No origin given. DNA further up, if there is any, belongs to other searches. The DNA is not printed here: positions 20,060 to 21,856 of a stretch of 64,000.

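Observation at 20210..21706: Wzy_C/WaaL-family protein co-encoded with a PglK/MsbA-type exporter: LPS ligase or PglL-like protein O-oligosaccharyltransferase?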

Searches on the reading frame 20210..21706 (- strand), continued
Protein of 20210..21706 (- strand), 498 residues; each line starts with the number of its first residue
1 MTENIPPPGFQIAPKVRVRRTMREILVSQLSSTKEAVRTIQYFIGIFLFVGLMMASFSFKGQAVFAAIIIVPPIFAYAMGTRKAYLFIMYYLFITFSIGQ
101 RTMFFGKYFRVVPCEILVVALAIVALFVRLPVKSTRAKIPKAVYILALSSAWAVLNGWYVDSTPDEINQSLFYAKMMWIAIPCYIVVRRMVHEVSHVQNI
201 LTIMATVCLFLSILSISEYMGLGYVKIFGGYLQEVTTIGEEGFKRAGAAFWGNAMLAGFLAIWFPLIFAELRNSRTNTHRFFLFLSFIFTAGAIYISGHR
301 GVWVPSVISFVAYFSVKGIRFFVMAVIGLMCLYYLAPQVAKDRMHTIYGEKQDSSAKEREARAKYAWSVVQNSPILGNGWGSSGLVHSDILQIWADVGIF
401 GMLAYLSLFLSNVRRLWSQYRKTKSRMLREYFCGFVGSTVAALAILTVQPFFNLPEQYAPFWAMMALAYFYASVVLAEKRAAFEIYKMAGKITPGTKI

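Call 41: search_protein_families(library=pfam, proteins=[L002:2154-3629:+, L002:10722-12125:+, L002:12115-13341:+, L003:1085-2830:+, L003:2827-4041:+, L003:17689-19479:+, L003:20292-21371:+, L003:12575-13123:+, L002:392-1081:+], max_evalue=0.001)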
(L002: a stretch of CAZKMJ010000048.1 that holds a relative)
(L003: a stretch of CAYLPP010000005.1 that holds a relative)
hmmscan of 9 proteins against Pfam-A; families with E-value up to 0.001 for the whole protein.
L002:2154-3629:+ (491 aa): 1 family
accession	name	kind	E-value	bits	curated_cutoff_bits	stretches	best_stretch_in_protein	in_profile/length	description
PF02366.24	PMT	-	2.6e-05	24.4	22.7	1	103-216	82-198/245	Dolichyl-phosphate-mannose-protein mannosyltransferase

L002:10722-12125:+ (467 aa): 11 families
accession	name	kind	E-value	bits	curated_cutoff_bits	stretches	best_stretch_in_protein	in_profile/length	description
PF01593.30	Amino_oxidase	-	1.1e-27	97.9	19.8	2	18-77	2-61/443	Flavin containing amine oxidoreductase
PF13450.12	NAD_binding_8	-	4.9e-16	59.2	21.9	1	12-69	1-60/68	NAD(P)-binding Rossmann-like domain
PF01266.30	DAO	-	1.4e-14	54.8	27.9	2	10-49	2-41/353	FAD dependent oxidoreductase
PF12831.13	FAD_oxidored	-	2.1e-11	44.2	27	1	10-46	2-38/416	FAD dependent oxidoreductase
PF03486.20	HI0933_like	-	2.6e-07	30.8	50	1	10-43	3-36/244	HI0933-like protein Rossmann domain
PF00890.30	FAD_binding_2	-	4.8e-07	29.8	20.4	1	10-44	2-36/414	FAD binding domain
PF07992.20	Pyr_redox_2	-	2.1e-06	27.8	26.1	1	9-41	2-34/291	Pyridine nucleotide-disulphide oxidoreductase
PF00070.33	Pyr_redox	-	2.2e-05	25.3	22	0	228-265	42-80/82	Pyridine nucleotide-disulphide oxidoreductase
PF01494.25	FAD_binding_3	-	8.4e-05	22.4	22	0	9-40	3-34/349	FAD binding domain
PF01134.28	GIDA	-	0.00041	20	22.1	1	10-45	2-38/391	Glucose inhibited division protein A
PF01946.23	Thi4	-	0.00072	19.3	26.2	0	9-47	19-58/235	Thi4 family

L002:12115-13341:+ (409 aa): 1 family
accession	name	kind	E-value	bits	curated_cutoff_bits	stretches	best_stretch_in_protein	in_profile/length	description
PF13231.12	PMT_2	-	5.2e-11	43.5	26.1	1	73-219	5-152/160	Dolichyl-phosphate-mannose-protein mannosyltransferase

L003:1085-2830:+ (581 aa): 5 families
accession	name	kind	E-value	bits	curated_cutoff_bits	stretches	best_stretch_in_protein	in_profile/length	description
PF00535.33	Glycos_transf_2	-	3.8e-25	89.2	23.3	1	3-144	1-147/168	Glycosyl transferase family 2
PF01061.29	ABC2_membrane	-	1.4e-21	77.4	26.9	1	336-542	2-210/211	ABC-2 type transporter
PF13641.12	Glyco_tranf_2_3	-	5.2e-13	50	27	1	2-216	3-228/230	Glycosyltransferase like family 2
PF10111.15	Glyco_tranf_2_2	-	3.2e-06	27.3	27.3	1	4-94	2-97/276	Glycosyltransferase like family 2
PF13704.12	Glyco_tranf_2_4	-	8.9e-05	23.3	27.5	1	9-80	1-60/98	Glycosyl transferase family 2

L003:2827-4041:+ (404 aa): 3 families
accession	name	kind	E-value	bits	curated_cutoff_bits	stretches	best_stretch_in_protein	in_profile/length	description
PF00005.33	ABC_tran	-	2.9e-23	83.4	25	1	56-187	1-135/137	ABC transporter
PF14524.12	Wzt_C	-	1.9e-05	25.1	30.4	1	279-357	22-105/143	Wzt C-terminal domain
PF13304.12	AAA_21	-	2.9e-05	24.7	27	1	69-90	2-23/304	AAA domain, putative AbiEii toxin, Type IV TA system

L003:17689-19479:+ (596 aa): 1 family
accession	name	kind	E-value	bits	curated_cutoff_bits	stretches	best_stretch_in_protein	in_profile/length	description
PF13231.12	PMT_2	-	4.7e-17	63.1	26.1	1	137-259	25-148/160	Dolichyl-phosphate-mannose-protein mannosyltransferase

L003:20292-21371:+ (360 aa): 1 family
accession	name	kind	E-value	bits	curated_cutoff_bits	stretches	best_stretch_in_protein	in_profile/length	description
PF13231.12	PMT_2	-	1.9e-05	25.3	26.1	1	28-183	3-154/160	Dolichyl-phosphate-mannose-protein mannosyltransferase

L003:12575-13123:+ (182 aa): 2 families
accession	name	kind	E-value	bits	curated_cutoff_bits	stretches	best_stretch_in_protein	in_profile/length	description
PF00132.30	Hexapep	-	9.7e-08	31.8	27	1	127-160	2-35/36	Bacterial transferase hexapeptide (six repeats)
PF14602.12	Hexapep_2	-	6.7e-06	26.2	27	0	126-159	1-32/34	Hexapeptide repeat of succinyl-transferase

L002:392-1081:+ (229 aa): 2 families
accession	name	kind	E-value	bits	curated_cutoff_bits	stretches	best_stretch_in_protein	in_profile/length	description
PF00132.30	Hexapep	-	2.1e-11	43.5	27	1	172-204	3-35/36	Bacterial transferase hexapeptide (six repeats)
PF14602.12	Hexapep_2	-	1.5e-05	25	27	1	171-205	2-34/34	Hexapeptide repeat of succinyl-transferase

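Call 43: list_cluster_members(proteins=[P0002, P0003, P0011, P0012, P0013, P0014, P0016, P0017, P0018, P0019])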
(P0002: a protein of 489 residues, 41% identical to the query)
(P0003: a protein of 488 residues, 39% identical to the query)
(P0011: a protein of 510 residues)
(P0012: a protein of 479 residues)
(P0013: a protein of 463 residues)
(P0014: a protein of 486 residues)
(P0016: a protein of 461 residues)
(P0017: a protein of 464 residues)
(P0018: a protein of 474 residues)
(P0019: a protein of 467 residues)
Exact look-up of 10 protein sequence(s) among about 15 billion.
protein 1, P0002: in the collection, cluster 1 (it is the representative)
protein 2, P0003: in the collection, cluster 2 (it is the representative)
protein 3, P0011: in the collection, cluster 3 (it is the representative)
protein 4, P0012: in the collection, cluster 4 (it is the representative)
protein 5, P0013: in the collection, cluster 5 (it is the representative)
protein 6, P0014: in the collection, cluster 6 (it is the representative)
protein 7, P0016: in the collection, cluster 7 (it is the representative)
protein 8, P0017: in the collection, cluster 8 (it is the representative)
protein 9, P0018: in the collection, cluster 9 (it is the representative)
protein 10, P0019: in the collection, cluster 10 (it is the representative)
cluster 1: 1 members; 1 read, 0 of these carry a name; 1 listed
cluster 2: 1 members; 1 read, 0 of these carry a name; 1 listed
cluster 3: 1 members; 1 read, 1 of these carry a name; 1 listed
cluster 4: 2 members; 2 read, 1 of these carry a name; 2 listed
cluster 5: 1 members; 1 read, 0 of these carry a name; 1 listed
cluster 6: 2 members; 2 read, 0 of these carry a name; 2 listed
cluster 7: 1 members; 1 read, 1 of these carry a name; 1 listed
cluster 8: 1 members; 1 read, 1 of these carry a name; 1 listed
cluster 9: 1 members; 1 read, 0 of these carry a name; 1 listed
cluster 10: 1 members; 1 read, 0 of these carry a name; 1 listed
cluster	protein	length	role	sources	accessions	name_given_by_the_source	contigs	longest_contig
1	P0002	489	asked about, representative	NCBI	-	-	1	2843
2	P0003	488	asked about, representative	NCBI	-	-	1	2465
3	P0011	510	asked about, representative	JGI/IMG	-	hypothetical protein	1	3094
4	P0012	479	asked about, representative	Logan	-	-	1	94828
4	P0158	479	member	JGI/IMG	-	O-antigen ligase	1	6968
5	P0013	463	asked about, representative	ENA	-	-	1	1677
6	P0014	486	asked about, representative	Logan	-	-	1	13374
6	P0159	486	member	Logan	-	-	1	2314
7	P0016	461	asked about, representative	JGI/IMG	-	hypothetical protein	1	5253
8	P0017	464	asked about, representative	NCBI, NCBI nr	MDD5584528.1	MAG: hypothetical protein PHV55_05705 [Candidatus Omnitrophica bacterium] | hypothetical protein [Candidatus Omnitrophota bacterium]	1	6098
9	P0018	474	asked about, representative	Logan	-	-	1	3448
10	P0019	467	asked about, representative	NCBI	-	-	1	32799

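Call 45: find_encoding_contigs(protein=P0012, flank=10000, max_places=2)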
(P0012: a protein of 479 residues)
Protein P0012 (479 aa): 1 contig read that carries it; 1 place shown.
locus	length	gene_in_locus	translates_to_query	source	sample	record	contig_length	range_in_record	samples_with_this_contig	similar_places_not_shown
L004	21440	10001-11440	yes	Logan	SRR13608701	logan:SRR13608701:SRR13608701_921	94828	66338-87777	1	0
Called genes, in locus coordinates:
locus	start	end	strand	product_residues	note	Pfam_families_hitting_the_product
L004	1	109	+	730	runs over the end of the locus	PF01564:Spermine_synth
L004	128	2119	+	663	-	-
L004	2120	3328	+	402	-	PF13439:Glyco_transf_4, PF13579:Glyco_trans_4_4, PF20706:GT4-conflict, PF00534:Glycos_transf_1, PF13692:Glyco_trans_1_4, PF13524:Glyco_trans_1_2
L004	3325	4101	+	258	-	PF01522:Polysacc_deac_1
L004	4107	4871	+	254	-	PF13489:Methyltransf_23, PF05175:MTS, PF07021:MetW (weak), PF13847:Methyltransf_31, PF08241:Methyltransf_11, PF08242:Methyltransf_12, PF13649:Methyltransf_25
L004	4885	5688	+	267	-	PF01739:CheR (faint), PF13489:Methyltransf_23, PF03848:TehB (weak), PF08241:Methyltransf_11, PF08242:Methyltransf_12, PF13649:Methyltransf_25, PF13847:Methyltransf_31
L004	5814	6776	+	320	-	PF20706:GT4-conflict, PF00534:Glycos_transf_1, PF13692:Glyco_trans_1_4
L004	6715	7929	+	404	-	PF13439:Glyco_transf_4, PF13477:Glyco_trans_4_2, PF13579:Glyco_trans_4_4, PF20706:GT4-conflict, PF00534:Glycos_transf_1, PF13692:Glyco_trans_1_4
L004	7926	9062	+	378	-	PF08323:Glyco_transf_5 (faint), PF13439:Glyco_transf_4, PF13477:Glyco_trans_4_2 (weak), PF13579:Glyco_trans_4_4, PF20706:GT4-conflict, PF00534:Glycos_transf_1, PF13692:Glyco_trans_1_4, PF13524:Glyco_trans_1_2 (weak)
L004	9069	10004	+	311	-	PF00535:Glycos_transf_2, PF13641:Glyco_tranf_2_3, PF13632:Glyco_trans_2_3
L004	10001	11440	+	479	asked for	PF04932:Wzy_C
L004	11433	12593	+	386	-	PF01041:DegT_DnrJ_EryC1, PF00155:Aminotran_1_2, PF01053:Cys_Met_Meta_PP, PF01212:Beta_elim_lyase (weak)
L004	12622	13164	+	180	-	PF00132:Hexapep, PF14602:Hexapep_2 (weak)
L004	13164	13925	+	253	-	PF00535:Glycos_transf_2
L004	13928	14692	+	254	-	PF00535:Glycos_transf_2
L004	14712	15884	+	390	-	PF13439:Glyco_transf_4, PF13579:Glyco_trans_4_4 (weak), PF00534:Glycos_transf_1, PF13692:Glyco_trans_1_4, PF13524:Glyco_trans_1_2 (weak)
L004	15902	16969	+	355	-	PF01075:Glyco_transf_9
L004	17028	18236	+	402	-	PF00535:Glycos_transf_2, PF13641:Glyco_tranf_2_3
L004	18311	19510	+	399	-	PF13231:PMT_2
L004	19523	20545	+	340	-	PF00535:Glycos_transf_2, PF13506:Glyco_transf_21, PF13641:Glyco_tranf_2_3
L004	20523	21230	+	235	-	PF03141:Methyltransf_29 (weak), PF01209:Ubie_methyltran (weak), PF13489:Methyltransf_23, PF13847:Methyltransf_31, PF08241:Methyltransf_11, PF08242:Methyltransf_12, PF13649:Methyltransf_25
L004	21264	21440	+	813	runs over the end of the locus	PF02397:Bac_transf, PF13727:CoA_binding_3, PF00106:adh_short (weak), PF01370:Epimerase, PF02719:Polysacc_synt_2, PF04321:RmlD_sub_bind, PF08659:KR, PF16363:GDP_Man_Dehyd, +1 more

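Call 46: find_encoding_contigs(protein=P0019, flank=10000, max_places=2)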
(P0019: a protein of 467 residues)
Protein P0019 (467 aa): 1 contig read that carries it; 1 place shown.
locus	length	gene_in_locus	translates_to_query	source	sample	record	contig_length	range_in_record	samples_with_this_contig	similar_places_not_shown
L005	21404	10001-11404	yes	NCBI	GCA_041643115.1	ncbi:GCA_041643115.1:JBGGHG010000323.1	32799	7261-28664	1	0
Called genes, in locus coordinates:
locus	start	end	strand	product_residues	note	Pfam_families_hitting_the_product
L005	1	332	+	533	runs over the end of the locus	PF13231:PMT_2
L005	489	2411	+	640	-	PF13522:GATase_6, PF13537:GATase_7, PF00733:Asn_synthase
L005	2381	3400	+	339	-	PF00535:Glycos_transf_2, PF10111:Glyco_tranf_2_2, PF13641:Glyco_tranf_2_3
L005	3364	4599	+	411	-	PF13439:Glyco_transf_4, PF13579:Glyco_trans_4_4, PF20706:GT4-conflict, PF00534:Glycos_transf_1, PF13692:Glyco_trans_1_4, PF13524:Glyco_trans_1_2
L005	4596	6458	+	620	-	-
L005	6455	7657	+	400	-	PF13439:Glyco_transf_4, PF13579:Glyco_trans_4_4, PF20706:GT4-conflict, PF00534:Glycos_transf_1, PF13692:Glyco_trans_1_4, PF13524:Glyco_trans_1_2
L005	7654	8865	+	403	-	PF13439:Glyco_transf_4, PF13579:Glyco_trans_4_4, PF20706:GT4-conflict (weak), PF00534:Glycos_transf_1, PF13692:Glyco_trans_1_4, PF13524:Glyco_trans_1_2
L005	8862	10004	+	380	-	PF13439:Glyco_transf_4, PF13579:Glyco_trans_4_4, PF20706:GT4-conflict, PF00534:Glycos_transf_1, PF13692:Glyco_trans_1_4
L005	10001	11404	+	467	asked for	PF04932:Wzy_C (weak)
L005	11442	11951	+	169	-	PF14602:Hexapep_2 (faint), PF00132:Hexapep (faint)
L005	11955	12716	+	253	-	PF00535:Glycos_transf_2, PF13641:Glyco_tranf_2_3 (weak)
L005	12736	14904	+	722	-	PF13439:Glyco_transf_4, PF13579:Glyco_trans_4_4 (faint), PF00534:Glycos_transf_1, PF13524:Glyco_trans_1_2 (faint), PF13692:Glyco_trans_1_4, PF13439:Glyco_transf_4, PF00534:Glycos_transf_1, PF13692:Glyco_trans_1_4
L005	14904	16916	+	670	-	-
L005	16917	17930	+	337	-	PF13641:Glyco_tranf_2_3, PF00535:Glycos_transf_2, PF10111:Glyco_tranf_2_2 (faint)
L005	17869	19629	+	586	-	PF13231:PMT_2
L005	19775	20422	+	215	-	PF13489:Methyltransf_23, PF13847:Methyltransf_31 (faint), PF08241:Methyltransf_11, PF08242:Methyltransf_12 (faint), PF13649:Methyltransf_25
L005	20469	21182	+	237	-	PF13489:Methyltransf_23, PF01728:FtsJ (faint), PF13847:Methyltransf_31, PF08241:Methyltransf_11, PF08242:Methyltransf_12 (weak), PF13649:Methyltransf_25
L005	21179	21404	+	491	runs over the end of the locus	-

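Call 61: list_cluster_members(proteins=[P0020, P0021, P0022, P0024, P0026, P0027, P0029, P0036, P0039, P0042])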
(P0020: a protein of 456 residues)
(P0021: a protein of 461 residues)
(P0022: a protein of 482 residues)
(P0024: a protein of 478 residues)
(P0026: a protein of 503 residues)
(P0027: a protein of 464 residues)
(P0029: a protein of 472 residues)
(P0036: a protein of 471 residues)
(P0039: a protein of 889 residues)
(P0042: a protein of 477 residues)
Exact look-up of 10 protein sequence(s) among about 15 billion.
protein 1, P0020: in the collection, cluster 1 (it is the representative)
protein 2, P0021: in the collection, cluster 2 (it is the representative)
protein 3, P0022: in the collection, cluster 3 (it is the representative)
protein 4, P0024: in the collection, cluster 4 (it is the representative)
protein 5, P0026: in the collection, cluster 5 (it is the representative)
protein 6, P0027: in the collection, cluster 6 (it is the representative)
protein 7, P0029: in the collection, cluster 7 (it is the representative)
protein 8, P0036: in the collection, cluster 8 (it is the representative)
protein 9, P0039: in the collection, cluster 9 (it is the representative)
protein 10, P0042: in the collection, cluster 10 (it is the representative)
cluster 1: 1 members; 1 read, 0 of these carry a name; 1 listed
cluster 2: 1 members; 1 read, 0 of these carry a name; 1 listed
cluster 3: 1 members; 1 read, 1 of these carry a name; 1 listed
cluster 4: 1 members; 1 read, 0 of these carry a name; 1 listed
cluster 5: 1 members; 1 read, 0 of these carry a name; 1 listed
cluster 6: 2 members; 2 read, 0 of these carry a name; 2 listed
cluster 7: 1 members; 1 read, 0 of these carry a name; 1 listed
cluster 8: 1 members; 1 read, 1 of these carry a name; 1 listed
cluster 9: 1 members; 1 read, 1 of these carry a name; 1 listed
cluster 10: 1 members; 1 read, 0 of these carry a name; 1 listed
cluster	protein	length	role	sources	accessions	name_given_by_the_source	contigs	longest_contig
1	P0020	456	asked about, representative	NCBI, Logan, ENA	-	-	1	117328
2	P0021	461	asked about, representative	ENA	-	-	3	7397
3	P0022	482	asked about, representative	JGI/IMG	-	hypothetical protein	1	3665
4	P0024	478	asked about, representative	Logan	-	-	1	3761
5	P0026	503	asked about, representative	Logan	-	-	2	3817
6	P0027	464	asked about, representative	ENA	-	-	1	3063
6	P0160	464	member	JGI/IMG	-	-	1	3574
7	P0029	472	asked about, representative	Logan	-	-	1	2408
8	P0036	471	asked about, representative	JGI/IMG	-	hypothetical protein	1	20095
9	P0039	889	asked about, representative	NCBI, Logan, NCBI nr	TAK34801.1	MAG: hypothetical protein EPO21_08510 [Chloroflexota bacterium]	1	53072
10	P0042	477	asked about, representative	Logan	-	-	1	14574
